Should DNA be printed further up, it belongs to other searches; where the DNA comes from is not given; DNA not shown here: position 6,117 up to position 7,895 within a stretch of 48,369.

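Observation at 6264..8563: Coupled heme-oxygenase-like diiron-type enzyme and PqqD-like/MidA-like SAM methyltransferase: candidate uncharacterised modification module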

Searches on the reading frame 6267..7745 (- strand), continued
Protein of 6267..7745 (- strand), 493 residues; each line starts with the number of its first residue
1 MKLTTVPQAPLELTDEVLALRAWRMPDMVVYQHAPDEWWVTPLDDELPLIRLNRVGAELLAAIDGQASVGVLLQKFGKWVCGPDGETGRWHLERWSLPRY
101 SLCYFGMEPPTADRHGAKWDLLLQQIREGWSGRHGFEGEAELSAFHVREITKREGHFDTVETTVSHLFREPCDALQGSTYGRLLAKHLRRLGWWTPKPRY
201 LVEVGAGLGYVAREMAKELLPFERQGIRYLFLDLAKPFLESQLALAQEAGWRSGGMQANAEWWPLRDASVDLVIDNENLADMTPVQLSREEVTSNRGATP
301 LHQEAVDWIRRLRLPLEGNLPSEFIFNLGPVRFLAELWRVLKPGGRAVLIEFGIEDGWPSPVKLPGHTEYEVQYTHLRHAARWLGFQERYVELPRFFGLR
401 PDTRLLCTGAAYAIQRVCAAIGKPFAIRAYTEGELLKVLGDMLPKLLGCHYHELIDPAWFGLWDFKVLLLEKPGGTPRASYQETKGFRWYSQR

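Call 71: search_protein_families(library=ncbifam, proteins=[L090:8948-10015:+, L090:10557-11498:+, L090:10005-10271:+, L090:10276-10536:+, L090:13258-14460:+, L090:8528-8863:+, L090:5502-5987:+, P0251, P0273, P0255], max_evalue=0.001)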
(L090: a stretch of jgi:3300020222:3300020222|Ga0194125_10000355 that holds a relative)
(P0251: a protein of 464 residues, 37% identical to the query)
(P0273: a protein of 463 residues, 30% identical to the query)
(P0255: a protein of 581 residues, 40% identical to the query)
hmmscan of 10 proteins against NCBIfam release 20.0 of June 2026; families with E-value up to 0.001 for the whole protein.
L090:8948-10015:+ (356 aa): 77 families (the best 25 are shown)
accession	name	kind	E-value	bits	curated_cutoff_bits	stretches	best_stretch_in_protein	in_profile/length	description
TIGR04250.1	SCM_rSAM_ScmE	equivalog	4.4e-49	167.3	400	1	5-319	2-324/358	SynChlorMet cassette radical SAM/SPASM protein ScmE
NF050035.1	rSAM_WgK_link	exception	4.3e-39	134.5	650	2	2-172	5-177/367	radical SAM/SPASM peptide maturase WgkB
TIGR03962.1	mycofact_rSAM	equivalog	2e-37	129.2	265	1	3-321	9-312/339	mycofactocin radical SAM maturase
TIGR04054.1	rSAM_NirJ1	equivalog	8.7e-34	116.8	650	1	8-318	38-358/387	putative heme d1 biosynthesis radical SAM protein NirJ1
TIGR04545.1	rSAM_ahbD_hemeb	equivalog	6.8e-33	114.5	500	1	10-341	4-336/339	heme b synthase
TIGR04051.1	rSAM_NirJ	equivalog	1.8e-32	112.7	515.45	1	10-334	6-340/354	heme d1 biosynthesis radical SAM protein NirJ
TIGR04055.1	rSAM_NirJ2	equivalog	4.9e-32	111.7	500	1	11-342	5-324/326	putative heme d1 biosynthesis radical SAM protein NirJ2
TIGR04347.1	pseudo_SAM_Halo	equivalog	9e-32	110.8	525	1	8-210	40-242/390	TIGR04347 family pseudo-SAM/SPASM protein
TIGR04303.1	GeoRSP_rSAM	equivalog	1e-29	104.2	400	1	3-299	2-288/325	GeoRSP system radical SAM/SPASM protein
TIGR04053.2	TIGR04053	equivalog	5e-28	98.4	395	2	3-209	5-213/366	TIGR04053 family radical SAM/SPASM domain-containing protein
TIGR02109.1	PQQ_syn_pqqE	equivalog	1.2e-27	96.8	381.35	1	3-345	4-335/358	pyrroloquinoline quinone biosynthesis protein PqqE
TIGR04546.1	rSAM_ahbC_deAc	equivalog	1.9e-27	96.1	650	1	8-212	41-245/390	12,18-didecarboxysiroheme deacetylase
TIGR04251.1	SCM_rSAM_ScmF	equivalog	7.9e-27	94.5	400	1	8-340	6-339/353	SynChlorMet cassette radical SAM/SPASM protein ScmF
TIGR04317.1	W_rSAM_matur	equivalog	1.3e-25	90.3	380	1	8-321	6-322/349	tungsten cofactor oxidoreductase radical SAM maturase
NF045574.1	sacti_mat_StsB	exception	3.5e-24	85.5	625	1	8-176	98-266/466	StsB family radical SAM/SPASM domain sactipeptide maturase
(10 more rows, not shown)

L090:10557-11498:+ (314 aa): 1 family
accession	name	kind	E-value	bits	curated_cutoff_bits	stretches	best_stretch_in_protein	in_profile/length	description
TIGR04249.1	SCM_chp_ScmC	equivalog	6.5e-12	45.4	125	1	149-312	114-291/292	SynChlorMet cassette protein ScmC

L090:10005-10271:+ (89 aa): 7 families
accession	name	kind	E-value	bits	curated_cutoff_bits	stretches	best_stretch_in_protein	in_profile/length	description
TIGR04248.1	SCM_PqqD_rel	equivalog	6.3e-16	58.4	100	1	9-82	2-75/84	SynChlorMet cassette protein ScmD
NF033530.1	lasso_PqqD_Strm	exception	1.8e-07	31.3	70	1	14-84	4-74/78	lasso peptide biosynthesis PqqD family chaperone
NF050069.2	PqqD_rel_WgkC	exception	4.4e-07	29.8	110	1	8-87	7-85/103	PqqD family peptide maturation chaperone WgkC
TIGR04353.1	PqqD_rel_X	equivalog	2.6e-05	25.1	35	1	20-83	3-68/74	HPr-rel-A system PqqD family peptide chaperone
NF033536.1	lasso_PqqD_Bac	exception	5.2e-05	23.3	80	1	26-87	25-85/88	lasso peptide biosynthesis PqqD family chaperone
TIGR03859.1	PQQ_PqqD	equivalog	8.4e-05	22.4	46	1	31-89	25-81/81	pyrroloquinoline quinone biosynthesis peptide chaperone PqqD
TIGR04302.1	geo_PqqD_fam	equivalog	9.9e-05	22.7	100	1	17-88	33-100/102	GeoRSP system PqqD family peptide chaperone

L090:10276-10536:+ (87 aa): 3 families
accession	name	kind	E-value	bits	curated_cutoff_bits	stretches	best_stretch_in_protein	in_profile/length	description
NF033536.1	lasso_PqqD_Bac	exception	6.4e-09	35.8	80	1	3-84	6-87/88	lasso peptide biosynthesis PqqD family chaperone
TIGR04248.1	SCM_PqqD_rel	equivalog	0.00028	21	100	1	13-82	11-80/84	SynChlorMet cassette protein ScmD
NF033530.1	lasso_PqqD_Strm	exception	0.00085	19.5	70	1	10-82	5-77/78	lasso peptide biosynthesis PqqD family chaperone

L090:13258-14460:+ (401 aa): 0 families

L090:8528-8863:+ (112 aa): 0 families

L090:5502-5987:+ (162 aa): 2 families
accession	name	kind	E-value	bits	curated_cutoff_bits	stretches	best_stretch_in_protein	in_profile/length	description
TIGR02228.1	sigpep_I_arch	equivalog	1.7e-17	63.8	51.85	1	11-128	31-151/158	signal peptidase I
NF046067.1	SigPepSipWBacil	equivalog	5.9e-11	42.3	190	1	17-83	45-112/189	signal peptidase I SipW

P0251 (464 aa): 4 families
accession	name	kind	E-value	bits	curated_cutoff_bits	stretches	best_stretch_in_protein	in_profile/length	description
NF045823.1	PthPhpthDimycoMt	equivalog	6.8e-06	25.4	300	0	187-262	70-140/256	phthiotriol/phenolphthiotriol dimycocerosates methyltransferase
NF045825.1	FAmtase_mtf2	equivalog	1.7e-05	24.2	400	1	186-262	61-132/248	fatty-acid O-methyltransferase Mtf2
TIGR01934.1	MenG_MenH_UbiE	subfamily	7e-05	22.2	158.35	0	183-257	39-110/223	ubiquinone/menaquinone biosynthesis methyltransferase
TIGR02072.1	BioC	equivalog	0.00038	20.3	184.95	1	169-259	21-103/244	malonyl-ACP O-methyltransferase BioC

P0273 (463 aa): 9 families
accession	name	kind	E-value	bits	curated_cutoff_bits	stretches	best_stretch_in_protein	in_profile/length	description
TIGR01934.1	MenG_MenH_UbiE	subfamily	1.8e-07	30.7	158.35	1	181-265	33-110/223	ubiquinone/menaquinone biosynthesis methyltransferase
TIGR02072.1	BioC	equivalog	3.2e-06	27.1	184.95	1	175-269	23-105/244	malonyl-ACP O-methyltransferase BioC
NF001242.0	PRK00216.1-3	equivalog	3.2e-06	26.7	351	1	187-265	70-144/258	bifunctional demethylmenaquinone methyltransferase/2-methoxy-6-polyprenyl-1,4-benzoquinol methylase UbiE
NF045825.1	FAmtase_mtf2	equivalog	4.8e-06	26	400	1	187-269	58-131/248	fatty-acid O-methyltransferase Mtf2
NF045823.1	PthPhpthDimycoMt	equivalog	9e-06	25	300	1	188-269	67-139/256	phthiotriol/phenolphthiotriol dimycocerosates methyltransferase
NF001244.0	PRK00216.1-5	equivalog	1e-05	24.9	216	0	187-265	48-122/236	bifunctional demethylmenaquinone methyltransferase/2-methoxy-6-polyprenyl-1,4-benzoquinol methylase UbiE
NF045667.1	MTase_DVU1556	equivalog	2.7e-05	23.7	155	0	174-267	9-90/213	DVU_1556 family methyltransferase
NF001243.0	PRK00216.1-4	equivalog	0.00028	20.3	235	0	155-265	15-120/237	demethylmenaquinone methyltransferase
NF008823.0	PRK11873.1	subfamily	0.00075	19.1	263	0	225-271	108-156/272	arsenite methyltransferase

P0255 (581 aa): 0 families
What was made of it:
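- Closest known: PqqD/RRE-dependent peptide maturation cassettes. Different: The cassette matches themselves fall below NCBIfam cut-offs (call 71).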

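Call 74: list_cluster_members(proteins=[P0242, P0252, P0256, P0258, P0260, P0261, P0262, P0267, P0268, P0270])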
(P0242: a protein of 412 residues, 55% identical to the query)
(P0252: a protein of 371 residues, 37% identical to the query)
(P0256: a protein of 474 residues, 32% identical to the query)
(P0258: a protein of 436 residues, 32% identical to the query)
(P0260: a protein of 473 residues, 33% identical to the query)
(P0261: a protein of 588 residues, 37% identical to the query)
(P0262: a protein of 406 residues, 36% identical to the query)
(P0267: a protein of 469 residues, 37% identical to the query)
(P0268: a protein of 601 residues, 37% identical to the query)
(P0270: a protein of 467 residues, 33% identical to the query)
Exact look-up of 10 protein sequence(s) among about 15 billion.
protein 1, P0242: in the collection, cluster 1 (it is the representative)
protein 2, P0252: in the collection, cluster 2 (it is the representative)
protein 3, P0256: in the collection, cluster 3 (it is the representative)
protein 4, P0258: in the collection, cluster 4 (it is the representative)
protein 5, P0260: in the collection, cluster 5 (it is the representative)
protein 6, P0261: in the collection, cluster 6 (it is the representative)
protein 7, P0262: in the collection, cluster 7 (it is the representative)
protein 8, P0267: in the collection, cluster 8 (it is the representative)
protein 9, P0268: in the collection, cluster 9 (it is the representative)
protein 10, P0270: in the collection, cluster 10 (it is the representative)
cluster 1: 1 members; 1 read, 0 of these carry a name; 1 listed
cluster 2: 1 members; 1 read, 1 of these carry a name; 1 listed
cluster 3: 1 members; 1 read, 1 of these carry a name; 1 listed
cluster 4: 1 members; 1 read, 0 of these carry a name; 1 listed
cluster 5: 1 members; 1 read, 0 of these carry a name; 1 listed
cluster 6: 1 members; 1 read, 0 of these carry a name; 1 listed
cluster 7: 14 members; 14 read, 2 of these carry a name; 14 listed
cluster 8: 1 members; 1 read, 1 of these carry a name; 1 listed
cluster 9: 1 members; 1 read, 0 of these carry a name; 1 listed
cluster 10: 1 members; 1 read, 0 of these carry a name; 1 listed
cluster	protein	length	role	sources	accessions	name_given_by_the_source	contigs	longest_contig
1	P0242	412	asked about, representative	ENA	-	-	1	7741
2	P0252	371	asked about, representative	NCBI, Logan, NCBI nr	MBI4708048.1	MAG: class I SAM-dependent methyltransferase [Candidatus Omnitrophica bacterium] | class I SAM-dependent methyltransferase [Candidatus Omnitrophota bacterium]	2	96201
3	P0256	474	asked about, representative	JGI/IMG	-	ubiquinone/menaquinone biosynthesis C-methylase UbiE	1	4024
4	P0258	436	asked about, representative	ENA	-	-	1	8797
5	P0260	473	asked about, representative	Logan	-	-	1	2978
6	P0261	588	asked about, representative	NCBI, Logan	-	-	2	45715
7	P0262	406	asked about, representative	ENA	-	-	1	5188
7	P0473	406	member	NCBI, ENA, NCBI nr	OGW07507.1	MAG: hypothetical protein A2W75_09975 [Nitrospinae bacterium RIFCSPLOWO2_12_39_15]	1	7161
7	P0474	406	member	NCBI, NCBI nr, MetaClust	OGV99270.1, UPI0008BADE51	MAG: hypothetical protein A2W53_05915 [Nitrospinae bacterium RIFCSPHIGHO2_02_39_11] | status=active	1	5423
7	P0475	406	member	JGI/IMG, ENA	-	-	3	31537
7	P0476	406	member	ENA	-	-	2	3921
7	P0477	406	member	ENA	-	-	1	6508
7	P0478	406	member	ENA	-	-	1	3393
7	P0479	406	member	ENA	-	-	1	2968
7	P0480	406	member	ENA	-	-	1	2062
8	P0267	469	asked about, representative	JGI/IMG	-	ubiquinone/menaquinone biosynthesis C-methylase UbiE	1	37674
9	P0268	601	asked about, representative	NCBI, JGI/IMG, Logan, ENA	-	-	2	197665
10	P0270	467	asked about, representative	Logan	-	-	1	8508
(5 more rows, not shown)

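Call 75: find_encoding_contigs(protein=P0268, flank=7000, max_places=2)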
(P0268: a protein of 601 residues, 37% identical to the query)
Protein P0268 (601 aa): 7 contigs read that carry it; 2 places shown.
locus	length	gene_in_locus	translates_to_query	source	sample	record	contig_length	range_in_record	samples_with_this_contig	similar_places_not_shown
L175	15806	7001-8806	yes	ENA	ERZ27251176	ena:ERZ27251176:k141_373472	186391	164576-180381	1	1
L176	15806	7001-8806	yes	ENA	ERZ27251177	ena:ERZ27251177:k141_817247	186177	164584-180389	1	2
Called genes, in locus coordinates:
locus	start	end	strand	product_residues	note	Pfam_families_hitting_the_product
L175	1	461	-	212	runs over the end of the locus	PF13490:zf-HC2 (faint)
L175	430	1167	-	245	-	PF07638:Sigma70_ECF, PF04542:Sigma70_r2, PF08281:Sigma70_r4_2, PF04545:Sigma70_r4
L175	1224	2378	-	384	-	-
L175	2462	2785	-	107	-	-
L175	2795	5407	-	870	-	PF00675:Peptidase_M16, PF05193:Peptidase_M16_C, PF00675:Peptidase_M16, PF05193:Peptidase_M16_C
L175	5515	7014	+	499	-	PF01734:Patatin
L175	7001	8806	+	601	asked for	PF02636:Methyltransf_28 (faint), PF08241:Methyltransf_11 (weak), PF13649:Methyltransf_25 (faint)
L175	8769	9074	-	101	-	-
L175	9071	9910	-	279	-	PF13353:Fer4_12 (weak), PF04055:Radical_SAM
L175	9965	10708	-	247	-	-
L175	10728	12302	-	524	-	PF13506:Glyco_transf_21, PF00535:Glycos_transf_2, PF13641:Glyco_tranf_2_3, PF13632:Glyco_trans_2_3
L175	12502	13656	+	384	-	PF02540:NAD_synthase (faint), PF03054:tRNA_Me_trans, PF20259:tRNA_Me_trans_M, PF20258:tRNA_Me_trans_C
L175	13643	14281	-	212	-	PF09900:DUF2127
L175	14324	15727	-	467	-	-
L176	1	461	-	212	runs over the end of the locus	PF13490:zf-HC2 (faint)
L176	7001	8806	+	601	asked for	PF02636:Methyltransf_28 (faint), PF08241:Methyltransf_11 (weak), PF13649:Methyltransf_25 (faint)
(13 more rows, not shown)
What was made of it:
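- One large class of distant homologues has a non-RiPP context, next to a patatin gene (call 75).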

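Call 76: find_encoding_contigs(protein=P0242, flank=6000, max_places=2)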
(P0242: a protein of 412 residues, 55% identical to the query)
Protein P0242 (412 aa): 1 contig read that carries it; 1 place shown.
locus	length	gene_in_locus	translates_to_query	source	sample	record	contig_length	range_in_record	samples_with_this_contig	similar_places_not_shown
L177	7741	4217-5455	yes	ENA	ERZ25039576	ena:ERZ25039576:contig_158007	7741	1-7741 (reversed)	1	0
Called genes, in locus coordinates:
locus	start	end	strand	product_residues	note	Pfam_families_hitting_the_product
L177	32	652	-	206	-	PF13576:Pentapeptide_3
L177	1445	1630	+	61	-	-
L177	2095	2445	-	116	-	-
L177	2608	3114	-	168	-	-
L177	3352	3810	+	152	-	-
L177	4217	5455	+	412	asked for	-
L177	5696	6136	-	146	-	PF01381:HTH_3 (weak), PF13443:HTH_26 (weak), PF13560:HTH_31 (weak)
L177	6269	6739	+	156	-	PF13560:HTH_31 (faint), PF01381:HTH_3, PF00196:GerE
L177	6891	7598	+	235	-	PF09859:Oxygenase-NA, PF13640:2OG-FeII_Oxy_3 (weak)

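Call 77: search_solved_structures(query=A3, max_evalue=0.1, show_alignments=3)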
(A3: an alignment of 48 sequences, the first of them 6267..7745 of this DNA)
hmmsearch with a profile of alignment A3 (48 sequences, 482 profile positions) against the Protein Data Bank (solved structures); distinct sequences matched with E-value up to 0.1: 56.
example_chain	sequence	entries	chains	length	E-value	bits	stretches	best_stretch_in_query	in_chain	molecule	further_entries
6kjg_A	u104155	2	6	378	2.8e-09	39.8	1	199-285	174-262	Dual-functional monooxygenase/methyltransferase psoF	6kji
3mgg_A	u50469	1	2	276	3e-09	39.7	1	176-279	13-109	Methyltransferase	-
4f3n_A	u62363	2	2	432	1.6e-08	37.3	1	184-357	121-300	Uncharacterized ACR, COG1565 superfamily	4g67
6d6y_A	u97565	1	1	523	3.8e-08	36.1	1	192-285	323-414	AprA Methyltransferase 2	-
7dmb_A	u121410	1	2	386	2.8e-07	33.2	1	195-281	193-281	Putative methyltransferase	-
8zc8_A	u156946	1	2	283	4.5e-07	32.5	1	187-285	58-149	MitM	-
21zq_A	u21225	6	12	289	4.8e-07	32.4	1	187-285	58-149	MitM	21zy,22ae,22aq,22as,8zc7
5mpt_A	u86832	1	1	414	1.1e-05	27.9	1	187-268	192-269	Citrinin polyketide synthase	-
5wp5_A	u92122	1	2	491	1.2e-05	27.8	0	201-282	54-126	Phosphomethylethanolamine N-methyltransferase 2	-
5wp4_A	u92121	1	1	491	1.3e-05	27.8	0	201-282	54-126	Phosphoethanolamine N-methyltransferase 1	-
6uak_A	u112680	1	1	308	1.3e-05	27.7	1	198-280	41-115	SAM dependent methyltransferase LahSB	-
6cca_A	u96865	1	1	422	1.6e-05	27.4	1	200-280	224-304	DisA protein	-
4krh_A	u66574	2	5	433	1.8e-05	27.3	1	192-282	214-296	Phosphoethanolamine N-methyltransferase 2 | Phospholethanolamine N-methyltransferase 2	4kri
1ve3_A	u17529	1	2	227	4.5e-05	25.9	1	199-294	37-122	hypothetical protein PH0226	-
1xxl_A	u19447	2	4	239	8.8e-05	25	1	198-280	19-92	YcgJ protein | ycgJ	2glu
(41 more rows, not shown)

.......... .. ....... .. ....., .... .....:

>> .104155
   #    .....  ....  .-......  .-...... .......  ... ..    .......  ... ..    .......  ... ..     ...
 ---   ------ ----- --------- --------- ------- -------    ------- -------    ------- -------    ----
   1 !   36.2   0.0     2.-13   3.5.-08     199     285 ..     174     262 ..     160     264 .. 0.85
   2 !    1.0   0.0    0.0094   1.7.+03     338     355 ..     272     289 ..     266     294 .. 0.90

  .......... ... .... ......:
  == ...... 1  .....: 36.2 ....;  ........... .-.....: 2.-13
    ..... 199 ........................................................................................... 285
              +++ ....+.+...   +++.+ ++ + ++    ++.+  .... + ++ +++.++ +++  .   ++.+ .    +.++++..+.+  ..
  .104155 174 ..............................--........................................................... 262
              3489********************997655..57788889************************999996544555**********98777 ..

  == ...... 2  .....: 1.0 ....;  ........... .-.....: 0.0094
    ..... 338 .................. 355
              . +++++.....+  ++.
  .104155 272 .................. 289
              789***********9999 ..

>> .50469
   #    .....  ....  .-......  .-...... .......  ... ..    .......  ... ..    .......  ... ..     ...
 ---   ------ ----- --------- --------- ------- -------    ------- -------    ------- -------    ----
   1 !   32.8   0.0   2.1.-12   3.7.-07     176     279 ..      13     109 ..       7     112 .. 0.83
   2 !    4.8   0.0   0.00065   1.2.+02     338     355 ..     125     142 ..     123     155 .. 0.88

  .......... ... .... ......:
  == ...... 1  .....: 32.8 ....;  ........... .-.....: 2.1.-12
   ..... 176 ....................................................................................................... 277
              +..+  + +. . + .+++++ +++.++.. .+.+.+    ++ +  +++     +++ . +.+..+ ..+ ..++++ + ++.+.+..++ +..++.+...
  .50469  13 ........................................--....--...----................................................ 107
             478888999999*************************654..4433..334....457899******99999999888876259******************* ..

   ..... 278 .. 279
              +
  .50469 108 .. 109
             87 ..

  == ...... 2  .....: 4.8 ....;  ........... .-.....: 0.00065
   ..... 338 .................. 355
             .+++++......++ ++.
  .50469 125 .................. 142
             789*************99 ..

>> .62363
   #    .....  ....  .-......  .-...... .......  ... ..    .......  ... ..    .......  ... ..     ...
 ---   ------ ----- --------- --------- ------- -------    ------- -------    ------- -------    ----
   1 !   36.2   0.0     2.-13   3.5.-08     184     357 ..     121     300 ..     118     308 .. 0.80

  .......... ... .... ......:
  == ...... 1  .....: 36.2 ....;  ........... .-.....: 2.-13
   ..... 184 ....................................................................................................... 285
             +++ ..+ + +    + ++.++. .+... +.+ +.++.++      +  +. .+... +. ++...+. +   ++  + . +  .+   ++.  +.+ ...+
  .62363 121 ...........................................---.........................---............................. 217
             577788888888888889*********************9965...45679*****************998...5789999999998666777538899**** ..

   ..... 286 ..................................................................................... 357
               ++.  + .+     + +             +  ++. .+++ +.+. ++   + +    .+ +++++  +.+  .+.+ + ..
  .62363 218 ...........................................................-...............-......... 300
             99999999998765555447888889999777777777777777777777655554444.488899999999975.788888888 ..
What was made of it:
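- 6891..6935 (-): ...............: N276-E277-x3-D281-x2-P284-V285, the MidA/COG1565-type motif. The family profile aligns '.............' to '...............' of COG1565 structure 4F3N at E = 1.6e-8 (call 77).
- On MidA/NDUFAF7 (COG1565; Pfam PF02636 Methyltransf_28): The family profile matches 4F3N at 1.6e-8 with the motif aligned (call 77).
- Closest known: MidA/NDUFAF7. Same: The NE(f/v)xDAxPV-type motif and a following (E/D)YG motif align (call 77).
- The family profile matches COG1565 structure 4F3N at 1.6e-8 across the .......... and EYG motifs (call 77).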
